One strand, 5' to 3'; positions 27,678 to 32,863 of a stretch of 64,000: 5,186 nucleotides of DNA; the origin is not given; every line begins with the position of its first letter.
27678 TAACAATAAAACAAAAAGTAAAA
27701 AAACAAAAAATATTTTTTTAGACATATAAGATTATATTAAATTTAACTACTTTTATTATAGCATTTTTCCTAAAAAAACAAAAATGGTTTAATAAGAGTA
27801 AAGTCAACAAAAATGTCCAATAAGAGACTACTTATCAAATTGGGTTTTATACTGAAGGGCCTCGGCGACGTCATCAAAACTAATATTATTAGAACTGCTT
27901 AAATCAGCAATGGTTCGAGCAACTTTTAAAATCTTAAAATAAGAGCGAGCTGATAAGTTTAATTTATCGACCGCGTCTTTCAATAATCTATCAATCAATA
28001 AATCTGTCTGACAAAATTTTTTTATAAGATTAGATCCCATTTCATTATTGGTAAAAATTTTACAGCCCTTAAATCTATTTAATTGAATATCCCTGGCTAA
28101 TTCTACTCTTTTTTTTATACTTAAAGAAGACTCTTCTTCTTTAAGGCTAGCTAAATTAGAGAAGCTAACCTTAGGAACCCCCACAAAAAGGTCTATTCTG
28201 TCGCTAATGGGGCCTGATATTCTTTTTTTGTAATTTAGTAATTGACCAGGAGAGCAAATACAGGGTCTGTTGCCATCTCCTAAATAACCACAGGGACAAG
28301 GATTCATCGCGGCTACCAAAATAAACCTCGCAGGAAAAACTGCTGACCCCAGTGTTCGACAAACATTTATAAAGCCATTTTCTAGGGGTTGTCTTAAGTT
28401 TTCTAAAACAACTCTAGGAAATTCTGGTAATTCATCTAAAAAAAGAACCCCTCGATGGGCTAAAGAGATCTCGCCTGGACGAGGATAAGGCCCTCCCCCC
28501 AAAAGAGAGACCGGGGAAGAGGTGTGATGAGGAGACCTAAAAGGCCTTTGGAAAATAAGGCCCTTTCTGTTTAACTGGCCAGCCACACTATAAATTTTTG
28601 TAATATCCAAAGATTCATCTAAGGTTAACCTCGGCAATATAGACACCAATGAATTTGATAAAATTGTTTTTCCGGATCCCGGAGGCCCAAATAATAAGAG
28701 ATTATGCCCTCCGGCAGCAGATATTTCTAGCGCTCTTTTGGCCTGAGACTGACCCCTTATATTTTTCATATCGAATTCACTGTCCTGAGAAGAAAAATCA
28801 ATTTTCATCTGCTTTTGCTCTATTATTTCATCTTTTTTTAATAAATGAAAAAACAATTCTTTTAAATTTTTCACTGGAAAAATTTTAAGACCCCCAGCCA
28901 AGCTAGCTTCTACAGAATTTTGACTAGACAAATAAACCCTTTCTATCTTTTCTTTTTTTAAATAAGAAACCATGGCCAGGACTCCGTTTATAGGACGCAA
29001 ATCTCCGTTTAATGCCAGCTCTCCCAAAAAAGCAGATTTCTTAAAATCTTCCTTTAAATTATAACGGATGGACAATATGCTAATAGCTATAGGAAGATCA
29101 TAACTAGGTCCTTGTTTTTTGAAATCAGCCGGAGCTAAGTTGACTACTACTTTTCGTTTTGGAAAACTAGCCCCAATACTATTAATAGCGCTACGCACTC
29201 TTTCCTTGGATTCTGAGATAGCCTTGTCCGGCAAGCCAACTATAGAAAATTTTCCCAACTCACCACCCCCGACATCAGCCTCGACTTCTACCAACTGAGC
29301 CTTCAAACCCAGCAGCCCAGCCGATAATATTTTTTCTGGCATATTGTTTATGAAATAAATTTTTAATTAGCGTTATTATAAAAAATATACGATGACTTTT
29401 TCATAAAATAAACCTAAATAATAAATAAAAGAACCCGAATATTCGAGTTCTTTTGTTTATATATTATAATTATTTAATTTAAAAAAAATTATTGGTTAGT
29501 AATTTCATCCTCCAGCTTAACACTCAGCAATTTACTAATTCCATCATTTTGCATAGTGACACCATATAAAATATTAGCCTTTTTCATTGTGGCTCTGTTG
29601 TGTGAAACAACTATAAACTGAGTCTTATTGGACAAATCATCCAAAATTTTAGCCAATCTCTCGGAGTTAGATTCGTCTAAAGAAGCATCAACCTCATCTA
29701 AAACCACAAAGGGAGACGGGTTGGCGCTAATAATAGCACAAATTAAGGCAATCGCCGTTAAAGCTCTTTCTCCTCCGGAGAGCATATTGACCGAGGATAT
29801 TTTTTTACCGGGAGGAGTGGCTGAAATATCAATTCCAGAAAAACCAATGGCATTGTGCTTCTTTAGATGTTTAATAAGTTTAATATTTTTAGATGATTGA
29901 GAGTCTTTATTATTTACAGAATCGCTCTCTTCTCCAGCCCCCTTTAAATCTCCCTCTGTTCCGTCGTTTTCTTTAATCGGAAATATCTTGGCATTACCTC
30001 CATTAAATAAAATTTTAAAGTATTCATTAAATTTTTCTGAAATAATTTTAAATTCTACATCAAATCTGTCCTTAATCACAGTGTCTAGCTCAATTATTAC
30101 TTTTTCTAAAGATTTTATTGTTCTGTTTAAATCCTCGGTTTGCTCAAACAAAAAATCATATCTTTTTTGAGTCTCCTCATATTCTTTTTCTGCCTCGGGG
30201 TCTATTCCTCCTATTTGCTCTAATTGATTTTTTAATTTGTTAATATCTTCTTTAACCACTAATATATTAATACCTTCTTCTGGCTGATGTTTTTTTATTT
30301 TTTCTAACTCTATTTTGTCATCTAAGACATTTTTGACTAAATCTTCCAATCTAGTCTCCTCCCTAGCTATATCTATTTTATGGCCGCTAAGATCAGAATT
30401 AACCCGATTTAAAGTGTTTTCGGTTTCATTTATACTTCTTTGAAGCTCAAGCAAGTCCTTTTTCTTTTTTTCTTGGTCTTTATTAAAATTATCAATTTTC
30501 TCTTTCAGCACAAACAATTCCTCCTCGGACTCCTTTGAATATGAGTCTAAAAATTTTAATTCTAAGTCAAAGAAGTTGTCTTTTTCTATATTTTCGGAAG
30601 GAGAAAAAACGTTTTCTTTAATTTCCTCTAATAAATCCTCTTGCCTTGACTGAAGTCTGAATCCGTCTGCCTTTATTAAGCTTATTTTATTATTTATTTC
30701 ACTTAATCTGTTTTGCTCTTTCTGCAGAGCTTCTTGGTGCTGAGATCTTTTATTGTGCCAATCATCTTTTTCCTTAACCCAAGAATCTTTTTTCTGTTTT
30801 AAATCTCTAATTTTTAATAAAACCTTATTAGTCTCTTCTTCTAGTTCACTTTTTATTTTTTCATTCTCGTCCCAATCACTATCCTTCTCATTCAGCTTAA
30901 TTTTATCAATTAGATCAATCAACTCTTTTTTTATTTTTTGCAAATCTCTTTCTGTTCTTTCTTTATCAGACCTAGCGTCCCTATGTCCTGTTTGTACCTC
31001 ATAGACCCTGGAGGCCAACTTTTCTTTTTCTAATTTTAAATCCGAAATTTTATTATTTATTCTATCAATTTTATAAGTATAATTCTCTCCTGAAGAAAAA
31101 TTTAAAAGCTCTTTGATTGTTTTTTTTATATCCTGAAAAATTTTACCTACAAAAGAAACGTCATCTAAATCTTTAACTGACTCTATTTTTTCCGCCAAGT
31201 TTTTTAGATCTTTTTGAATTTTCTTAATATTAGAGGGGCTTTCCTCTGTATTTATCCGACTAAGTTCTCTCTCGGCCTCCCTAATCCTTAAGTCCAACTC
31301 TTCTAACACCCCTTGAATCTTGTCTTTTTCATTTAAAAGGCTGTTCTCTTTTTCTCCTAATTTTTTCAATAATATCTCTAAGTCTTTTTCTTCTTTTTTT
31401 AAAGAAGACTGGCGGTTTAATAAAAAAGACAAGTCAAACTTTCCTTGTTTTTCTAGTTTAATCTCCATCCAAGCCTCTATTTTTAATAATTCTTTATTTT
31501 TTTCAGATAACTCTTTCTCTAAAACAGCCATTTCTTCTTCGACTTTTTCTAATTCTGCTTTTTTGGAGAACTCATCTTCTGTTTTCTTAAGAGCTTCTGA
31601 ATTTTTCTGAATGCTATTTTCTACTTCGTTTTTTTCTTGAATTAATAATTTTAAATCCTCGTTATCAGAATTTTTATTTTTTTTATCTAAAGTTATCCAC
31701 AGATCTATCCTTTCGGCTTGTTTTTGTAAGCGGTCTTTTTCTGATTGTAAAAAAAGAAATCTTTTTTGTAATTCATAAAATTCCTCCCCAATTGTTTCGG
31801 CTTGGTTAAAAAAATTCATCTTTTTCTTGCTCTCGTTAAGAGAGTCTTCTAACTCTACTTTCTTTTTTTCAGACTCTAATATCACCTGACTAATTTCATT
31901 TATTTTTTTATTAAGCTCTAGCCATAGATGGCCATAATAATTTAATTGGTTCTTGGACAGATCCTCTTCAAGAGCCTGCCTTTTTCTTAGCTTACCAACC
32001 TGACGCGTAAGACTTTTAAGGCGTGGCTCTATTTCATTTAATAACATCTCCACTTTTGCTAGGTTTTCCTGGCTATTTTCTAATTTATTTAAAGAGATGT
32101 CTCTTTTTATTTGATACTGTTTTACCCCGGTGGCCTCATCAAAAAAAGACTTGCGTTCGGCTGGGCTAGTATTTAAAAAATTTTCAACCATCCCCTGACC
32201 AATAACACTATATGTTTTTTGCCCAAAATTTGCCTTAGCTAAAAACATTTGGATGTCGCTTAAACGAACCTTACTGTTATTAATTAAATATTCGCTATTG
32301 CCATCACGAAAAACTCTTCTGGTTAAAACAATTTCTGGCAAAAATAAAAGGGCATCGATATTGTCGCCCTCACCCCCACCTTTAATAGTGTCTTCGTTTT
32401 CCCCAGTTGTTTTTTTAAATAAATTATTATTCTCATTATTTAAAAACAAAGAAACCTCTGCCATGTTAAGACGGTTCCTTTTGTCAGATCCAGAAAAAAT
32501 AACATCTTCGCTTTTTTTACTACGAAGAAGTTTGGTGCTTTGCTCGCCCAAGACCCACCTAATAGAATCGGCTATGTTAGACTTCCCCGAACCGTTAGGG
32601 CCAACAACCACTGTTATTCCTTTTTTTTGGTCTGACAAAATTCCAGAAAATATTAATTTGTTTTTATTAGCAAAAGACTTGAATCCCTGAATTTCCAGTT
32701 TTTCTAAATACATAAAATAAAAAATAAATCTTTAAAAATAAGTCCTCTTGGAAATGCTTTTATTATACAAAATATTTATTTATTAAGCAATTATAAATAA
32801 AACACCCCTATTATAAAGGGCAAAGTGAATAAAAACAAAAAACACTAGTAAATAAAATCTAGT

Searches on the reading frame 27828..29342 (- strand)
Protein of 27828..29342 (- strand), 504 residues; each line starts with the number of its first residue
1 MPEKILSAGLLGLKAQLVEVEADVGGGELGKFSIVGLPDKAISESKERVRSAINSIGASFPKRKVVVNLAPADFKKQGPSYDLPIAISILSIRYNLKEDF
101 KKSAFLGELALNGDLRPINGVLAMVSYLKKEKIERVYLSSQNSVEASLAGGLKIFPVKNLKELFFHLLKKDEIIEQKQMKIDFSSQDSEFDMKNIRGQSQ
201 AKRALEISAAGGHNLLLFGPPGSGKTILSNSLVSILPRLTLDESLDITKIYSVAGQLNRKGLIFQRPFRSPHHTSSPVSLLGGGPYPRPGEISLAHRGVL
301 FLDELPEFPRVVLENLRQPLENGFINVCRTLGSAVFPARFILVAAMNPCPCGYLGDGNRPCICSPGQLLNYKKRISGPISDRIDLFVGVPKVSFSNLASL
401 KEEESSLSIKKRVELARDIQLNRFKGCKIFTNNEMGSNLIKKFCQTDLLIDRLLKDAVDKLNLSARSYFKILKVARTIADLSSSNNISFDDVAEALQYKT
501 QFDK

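Call 7: search_protein_families(library=pfam, proteins=[window:27828-29342:-], max_evalue=0.001)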
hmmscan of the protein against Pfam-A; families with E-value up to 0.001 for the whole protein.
window:27828-29342:- (504 aa): 5 families
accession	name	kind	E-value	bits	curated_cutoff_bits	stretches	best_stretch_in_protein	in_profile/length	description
PF01078.27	Mg_chelatase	-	4.6e-87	291.2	20.3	1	191-395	1-205/207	Magnesium chelatase, subunit ChlI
PF13541.12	ChlI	-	1e-39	135.6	27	1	20-142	1-121/121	Subunit ChlI of Mg-chelatase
PF13335.12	Mg_chelatase_C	-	2.1e-27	96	26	1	404-499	2-94/94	Magnesium chelatase, subunit ChlI C-terminal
PF07728.20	AAA_5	-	1.2e-06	29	22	1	214-350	1-125/139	AAA domain (dynein-related subfamily)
PF05362.19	Lon_C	-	1.5e-05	25.1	21.1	1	48-168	76-203/205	Lon protease (S16) C-terminal proteolytic domain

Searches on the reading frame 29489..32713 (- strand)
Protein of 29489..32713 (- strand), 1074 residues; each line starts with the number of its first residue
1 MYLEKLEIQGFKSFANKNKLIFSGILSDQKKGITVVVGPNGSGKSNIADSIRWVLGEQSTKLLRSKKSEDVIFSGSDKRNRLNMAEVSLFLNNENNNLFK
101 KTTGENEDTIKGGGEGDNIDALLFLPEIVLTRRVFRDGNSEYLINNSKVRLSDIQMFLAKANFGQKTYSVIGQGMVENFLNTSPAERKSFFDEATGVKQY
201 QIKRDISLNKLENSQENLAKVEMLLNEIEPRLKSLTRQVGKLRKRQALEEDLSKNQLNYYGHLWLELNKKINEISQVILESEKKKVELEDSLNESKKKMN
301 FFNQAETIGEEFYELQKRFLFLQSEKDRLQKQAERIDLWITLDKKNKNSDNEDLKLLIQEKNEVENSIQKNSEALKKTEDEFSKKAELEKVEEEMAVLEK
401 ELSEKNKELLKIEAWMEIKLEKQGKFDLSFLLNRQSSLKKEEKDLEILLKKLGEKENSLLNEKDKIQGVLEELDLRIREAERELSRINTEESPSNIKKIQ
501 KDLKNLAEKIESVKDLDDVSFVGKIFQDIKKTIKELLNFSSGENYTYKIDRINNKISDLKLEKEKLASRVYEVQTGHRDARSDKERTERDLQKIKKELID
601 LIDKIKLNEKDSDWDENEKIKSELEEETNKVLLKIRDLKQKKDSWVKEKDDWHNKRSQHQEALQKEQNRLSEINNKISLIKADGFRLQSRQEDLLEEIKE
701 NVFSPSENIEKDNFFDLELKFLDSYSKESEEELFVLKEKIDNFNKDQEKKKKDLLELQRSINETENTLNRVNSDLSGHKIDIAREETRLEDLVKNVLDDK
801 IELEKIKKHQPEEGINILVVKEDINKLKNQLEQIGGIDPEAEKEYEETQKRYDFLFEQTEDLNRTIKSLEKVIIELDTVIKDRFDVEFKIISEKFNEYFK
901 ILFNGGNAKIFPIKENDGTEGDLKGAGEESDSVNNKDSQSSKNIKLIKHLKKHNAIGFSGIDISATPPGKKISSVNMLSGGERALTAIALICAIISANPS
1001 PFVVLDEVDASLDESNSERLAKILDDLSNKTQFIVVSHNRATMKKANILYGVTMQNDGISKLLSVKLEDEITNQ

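Call 7: search_protein_families(library=pfam, proteins=[window:29489-32713:-], max_evalue=0.001)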
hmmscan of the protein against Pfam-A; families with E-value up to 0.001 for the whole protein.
window:29489-32713:- (1074 aa): 4 families
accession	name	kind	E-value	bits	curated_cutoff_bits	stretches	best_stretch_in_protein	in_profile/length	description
PF02463.25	SMC_N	-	4.9e-41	141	40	1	2-1060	1-219/220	RecF/RecN/SMC N terminal domain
PF13476.12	AAA_23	-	1.4e-10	42.6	27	1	5-252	1-176/201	AAA domain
PF13304.12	AAA_21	-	1.7e-07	32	27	2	33-79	1-52/304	AAA domain, putative AbiEii toxin, Type IV TA system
PF13555.12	AAA_29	-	0.00067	19.8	27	0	30-56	21-47/61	P-loop containing region of AAA domain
